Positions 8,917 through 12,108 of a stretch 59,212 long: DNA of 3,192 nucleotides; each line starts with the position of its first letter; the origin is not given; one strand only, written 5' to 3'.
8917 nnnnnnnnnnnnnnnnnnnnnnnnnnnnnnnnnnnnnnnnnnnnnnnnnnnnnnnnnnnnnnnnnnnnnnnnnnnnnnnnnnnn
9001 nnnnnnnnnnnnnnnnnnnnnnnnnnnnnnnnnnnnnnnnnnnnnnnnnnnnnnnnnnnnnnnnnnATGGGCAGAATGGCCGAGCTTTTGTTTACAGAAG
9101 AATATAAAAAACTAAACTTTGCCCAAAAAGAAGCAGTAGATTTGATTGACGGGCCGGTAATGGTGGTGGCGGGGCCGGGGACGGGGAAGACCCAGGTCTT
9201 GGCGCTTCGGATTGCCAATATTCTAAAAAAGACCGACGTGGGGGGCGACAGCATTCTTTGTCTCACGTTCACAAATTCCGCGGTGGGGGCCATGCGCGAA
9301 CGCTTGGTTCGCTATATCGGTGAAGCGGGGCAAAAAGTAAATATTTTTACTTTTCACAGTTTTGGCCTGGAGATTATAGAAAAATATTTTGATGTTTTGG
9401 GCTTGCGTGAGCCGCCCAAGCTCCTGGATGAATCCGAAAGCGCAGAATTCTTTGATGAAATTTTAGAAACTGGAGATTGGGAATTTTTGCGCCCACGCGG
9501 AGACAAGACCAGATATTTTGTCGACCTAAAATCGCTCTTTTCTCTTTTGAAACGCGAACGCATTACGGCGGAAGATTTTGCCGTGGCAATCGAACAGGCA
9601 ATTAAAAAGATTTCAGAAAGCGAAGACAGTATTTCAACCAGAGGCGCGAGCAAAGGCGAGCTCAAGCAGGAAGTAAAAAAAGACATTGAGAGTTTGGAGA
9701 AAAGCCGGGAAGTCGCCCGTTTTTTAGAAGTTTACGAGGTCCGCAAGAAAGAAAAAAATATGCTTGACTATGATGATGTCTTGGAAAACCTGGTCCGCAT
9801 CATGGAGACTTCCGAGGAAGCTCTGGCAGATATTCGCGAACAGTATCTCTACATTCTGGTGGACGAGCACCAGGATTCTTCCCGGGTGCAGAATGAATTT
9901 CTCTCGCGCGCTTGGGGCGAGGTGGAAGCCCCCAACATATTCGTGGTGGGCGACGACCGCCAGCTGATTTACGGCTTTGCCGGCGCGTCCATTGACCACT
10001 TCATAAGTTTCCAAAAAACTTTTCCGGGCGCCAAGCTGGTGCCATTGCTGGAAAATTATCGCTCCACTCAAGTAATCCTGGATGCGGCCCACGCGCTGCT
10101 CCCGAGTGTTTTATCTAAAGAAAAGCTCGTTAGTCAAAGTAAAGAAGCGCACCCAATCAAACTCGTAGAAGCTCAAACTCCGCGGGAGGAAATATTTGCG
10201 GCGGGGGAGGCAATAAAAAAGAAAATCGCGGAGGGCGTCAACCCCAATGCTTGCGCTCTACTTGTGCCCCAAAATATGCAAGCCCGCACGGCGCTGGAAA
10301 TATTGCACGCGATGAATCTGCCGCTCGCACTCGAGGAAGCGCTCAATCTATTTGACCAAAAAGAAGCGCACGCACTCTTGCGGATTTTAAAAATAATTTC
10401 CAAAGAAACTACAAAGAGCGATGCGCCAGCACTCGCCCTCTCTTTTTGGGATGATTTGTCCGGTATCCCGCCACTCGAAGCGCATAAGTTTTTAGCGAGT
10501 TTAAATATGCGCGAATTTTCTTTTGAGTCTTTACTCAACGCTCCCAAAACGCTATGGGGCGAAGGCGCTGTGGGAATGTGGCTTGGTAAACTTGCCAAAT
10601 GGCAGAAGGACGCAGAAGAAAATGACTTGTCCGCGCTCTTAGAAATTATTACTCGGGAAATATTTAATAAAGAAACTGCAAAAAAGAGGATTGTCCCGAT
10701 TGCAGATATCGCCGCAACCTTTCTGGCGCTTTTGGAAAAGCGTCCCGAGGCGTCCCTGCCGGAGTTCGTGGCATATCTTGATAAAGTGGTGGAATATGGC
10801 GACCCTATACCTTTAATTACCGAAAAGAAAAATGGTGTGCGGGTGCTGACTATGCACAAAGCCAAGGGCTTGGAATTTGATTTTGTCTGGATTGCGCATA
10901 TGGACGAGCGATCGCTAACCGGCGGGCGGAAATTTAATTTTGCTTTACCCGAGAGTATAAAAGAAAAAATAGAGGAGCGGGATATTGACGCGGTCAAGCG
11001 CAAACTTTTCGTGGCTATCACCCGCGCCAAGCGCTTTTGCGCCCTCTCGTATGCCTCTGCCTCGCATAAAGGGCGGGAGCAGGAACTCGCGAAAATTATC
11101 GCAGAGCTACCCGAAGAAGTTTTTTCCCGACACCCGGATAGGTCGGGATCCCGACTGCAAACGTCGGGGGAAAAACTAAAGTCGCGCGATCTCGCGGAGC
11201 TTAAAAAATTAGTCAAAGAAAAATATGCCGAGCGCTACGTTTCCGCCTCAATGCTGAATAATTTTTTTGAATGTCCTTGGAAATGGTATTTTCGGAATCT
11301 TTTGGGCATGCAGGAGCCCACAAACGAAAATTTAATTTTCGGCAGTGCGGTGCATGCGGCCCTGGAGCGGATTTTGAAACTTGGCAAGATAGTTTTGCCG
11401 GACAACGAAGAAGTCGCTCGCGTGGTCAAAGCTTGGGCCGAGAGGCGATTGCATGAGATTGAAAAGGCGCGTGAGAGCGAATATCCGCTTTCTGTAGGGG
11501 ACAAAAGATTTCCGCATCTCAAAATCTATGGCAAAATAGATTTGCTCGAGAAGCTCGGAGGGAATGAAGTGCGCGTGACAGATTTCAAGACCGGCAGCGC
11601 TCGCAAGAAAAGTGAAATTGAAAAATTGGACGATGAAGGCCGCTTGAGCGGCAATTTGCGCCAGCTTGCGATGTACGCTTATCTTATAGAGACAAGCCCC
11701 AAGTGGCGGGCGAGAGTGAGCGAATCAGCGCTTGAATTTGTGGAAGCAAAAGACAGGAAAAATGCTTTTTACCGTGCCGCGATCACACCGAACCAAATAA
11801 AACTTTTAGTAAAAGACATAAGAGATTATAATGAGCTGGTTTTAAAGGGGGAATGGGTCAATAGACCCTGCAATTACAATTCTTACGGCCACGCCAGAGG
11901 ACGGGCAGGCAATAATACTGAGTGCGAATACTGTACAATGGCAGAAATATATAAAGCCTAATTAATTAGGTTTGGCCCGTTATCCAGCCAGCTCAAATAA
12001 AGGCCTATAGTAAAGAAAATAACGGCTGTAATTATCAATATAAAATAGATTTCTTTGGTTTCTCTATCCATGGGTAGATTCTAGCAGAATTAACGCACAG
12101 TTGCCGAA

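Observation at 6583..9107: Complete diversity-generating retroelement with strictly adenine-specific VR/TR differences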

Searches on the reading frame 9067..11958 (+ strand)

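Call 6: search_protein_families(library=pfam, proteins=[window:9067-11958:+], max_evalue=0.01)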
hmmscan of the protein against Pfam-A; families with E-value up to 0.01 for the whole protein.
window:9067-11958:+ (964 aa): 9 families
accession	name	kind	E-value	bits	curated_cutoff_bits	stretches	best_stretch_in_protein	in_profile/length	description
PF00580.27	UvrD-helicase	-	1.2e-61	209.2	23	1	16-320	1-271/271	UvrD/REP helicase N-terminal domain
PF13361.12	UvrD_C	-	1.4e-27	97.4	25.6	2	587-664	283-349/350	UvrD-like helicase C-terminal domain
PF12705.13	PDDEXK_1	-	1.6e-23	84.3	22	1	725-960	2-244/247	PD-(D/E)XK nuclease superfamily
PF13245.12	AAA_19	-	1.9e-18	67.4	25.1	1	20-304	1-133/134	AAA domain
PF13538.12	UvrD_C_2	-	1.9e-07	31.3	27.4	1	591-614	2-25/52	UvrD-like helicase C-terminal domain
PF13086.12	AAA_11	-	2.2e-05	24.8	27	1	19-109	14-85/257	AAA domain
PF08696.17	Dna2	-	0.00022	21.4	22.4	0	725-803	56-131/204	DNA replication factor Dna2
PF13604.12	AAA_30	-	0.00097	19.4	27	0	16-79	2-65/191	AAA domain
PF00270.35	DEAD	-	0.0055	16.9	26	0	20-92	4-77/167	DEAD/DEAH box helicase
